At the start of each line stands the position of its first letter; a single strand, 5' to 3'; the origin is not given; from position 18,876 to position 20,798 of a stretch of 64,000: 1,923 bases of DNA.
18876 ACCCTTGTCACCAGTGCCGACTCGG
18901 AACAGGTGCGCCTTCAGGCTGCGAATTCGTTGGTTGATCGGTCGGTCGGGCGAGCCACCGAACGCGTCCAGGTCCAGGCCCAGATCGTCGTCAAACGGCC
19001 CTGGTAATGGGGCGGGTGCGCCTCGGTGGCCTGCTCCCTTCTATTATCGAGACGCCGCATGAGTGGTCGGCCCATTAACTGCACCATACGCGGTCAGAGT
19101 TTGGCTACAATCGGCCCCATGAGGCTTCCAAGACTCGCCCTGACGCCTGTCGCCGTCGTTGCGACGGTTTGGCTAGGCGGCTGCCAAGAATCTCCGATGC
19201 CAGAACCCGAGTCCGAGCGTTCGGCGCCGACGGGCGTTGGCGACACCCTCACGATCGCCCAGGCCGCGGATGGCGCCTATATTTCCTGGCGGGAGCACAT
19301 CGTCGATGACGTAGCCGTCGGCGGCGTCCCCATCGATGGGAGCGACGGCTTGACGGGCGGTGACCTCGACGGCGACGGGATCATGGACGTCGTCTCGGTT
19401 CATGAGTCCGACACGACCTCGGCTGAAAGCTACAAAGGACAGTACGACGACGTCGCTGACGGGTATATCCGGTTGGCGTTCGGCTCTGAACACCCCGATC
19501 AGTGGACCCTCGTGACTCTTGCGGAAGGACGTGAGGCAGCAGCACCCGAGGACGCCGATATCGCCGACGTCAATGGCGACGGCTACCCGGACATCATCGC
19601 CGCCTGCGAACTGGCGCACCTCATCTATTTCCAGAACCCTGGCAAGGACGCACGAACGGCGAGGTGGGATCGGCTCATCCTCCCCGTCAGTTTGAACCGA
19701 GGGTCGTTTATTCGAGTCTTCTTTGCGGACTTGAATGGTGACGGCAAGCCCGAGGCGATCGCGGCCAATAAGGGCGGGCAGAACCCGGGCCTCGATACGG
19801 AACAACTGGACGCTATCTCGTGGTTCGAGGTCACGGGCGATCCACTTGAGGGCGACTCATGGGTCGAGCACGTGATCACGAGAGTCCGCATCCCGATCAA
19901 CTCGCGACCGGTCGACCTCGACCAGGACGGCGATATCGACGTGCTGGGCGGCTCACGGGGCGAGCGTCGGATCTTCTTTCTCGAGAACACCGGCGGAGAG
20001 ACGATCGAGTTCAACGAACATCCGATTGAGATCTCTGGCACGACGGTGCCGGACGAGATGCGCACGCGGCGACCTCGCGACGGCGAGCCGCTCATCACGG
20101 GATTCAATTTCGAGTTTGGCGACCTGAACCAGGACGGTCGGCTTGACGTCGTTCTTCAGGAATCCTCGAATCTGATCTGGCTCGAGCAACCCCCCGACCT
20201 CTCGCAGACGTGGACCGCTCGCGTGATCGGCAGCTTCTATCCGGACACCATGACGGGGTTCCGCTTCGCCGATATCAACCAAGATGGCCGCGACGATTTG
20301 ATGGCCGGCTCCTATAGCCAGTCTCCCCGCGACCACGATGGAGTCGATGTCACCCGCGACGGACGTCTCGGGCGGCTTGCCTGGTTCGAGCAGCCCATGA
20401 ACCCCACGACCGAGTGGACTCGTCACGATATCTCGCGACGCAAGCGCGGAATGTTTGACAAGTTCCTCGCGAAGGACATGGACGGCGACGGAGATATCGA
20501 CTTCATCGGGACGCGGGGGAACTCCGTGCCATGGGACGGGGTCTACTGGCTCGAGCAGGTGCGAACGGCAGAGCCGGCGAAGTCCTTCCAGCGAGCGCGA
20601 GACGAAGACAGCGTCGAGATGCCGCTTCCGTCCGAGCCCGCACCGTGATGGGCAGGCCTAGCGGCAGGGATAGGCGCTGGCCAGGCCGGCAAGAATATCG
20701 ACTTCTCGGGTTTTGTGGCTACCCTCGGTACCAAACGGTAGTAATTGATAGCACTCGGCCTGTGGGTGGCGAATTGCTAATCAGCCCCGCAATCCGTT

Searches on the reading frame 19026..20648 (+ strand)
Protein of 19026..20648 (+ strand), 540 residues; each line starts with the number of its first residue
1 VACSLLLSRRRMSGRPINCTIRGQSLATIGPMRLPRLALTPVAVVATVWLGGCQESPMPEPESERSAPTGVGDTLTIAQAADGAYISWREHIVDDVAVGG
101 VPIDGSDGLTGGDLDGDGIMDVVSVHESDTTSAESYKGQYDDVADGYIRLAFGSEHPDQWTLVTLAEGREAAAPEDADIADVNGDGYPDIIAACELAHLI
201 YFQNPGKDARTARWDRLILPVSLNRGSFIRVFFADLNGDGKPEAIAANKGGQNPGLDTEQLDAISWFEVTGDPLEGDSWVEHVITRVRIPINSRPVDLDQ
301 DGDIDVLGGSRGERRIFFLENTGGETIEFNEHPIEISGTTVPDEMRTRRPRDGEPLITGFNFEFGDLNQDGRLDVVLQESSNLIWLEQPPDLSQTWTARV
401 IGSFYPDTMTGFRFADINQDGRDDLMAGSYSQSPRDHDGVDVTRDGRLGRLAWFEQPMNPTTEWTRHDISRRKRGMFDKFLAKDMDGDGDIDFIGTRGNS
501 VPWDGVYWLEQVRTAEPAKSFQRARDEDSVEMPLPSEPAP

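Call 38: search_protein_families(library=pfam, proteins=[window:19026-20648:+], max_evalue=0.001)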
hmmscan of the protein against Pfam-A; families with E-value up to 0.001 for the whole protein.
window:19026-20648:+ (540 aa): 3 families
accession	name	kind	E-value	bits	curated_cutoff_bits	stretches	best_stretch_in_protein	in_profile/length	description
PF13517.12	FG-GAP_3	-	1.5e-27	96.4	26.9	3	366-426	1-60/61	FG-GAP-like repeat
PF01839.29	FG-GAP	-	4.5e-12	46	22.1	0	178-192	6-20/37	FG-GAP repeat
PF16743.10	PliI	-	0.00013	22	27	0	225-247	56-78/123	Periplasmic lysozyme inhibitor of I-type lysozyme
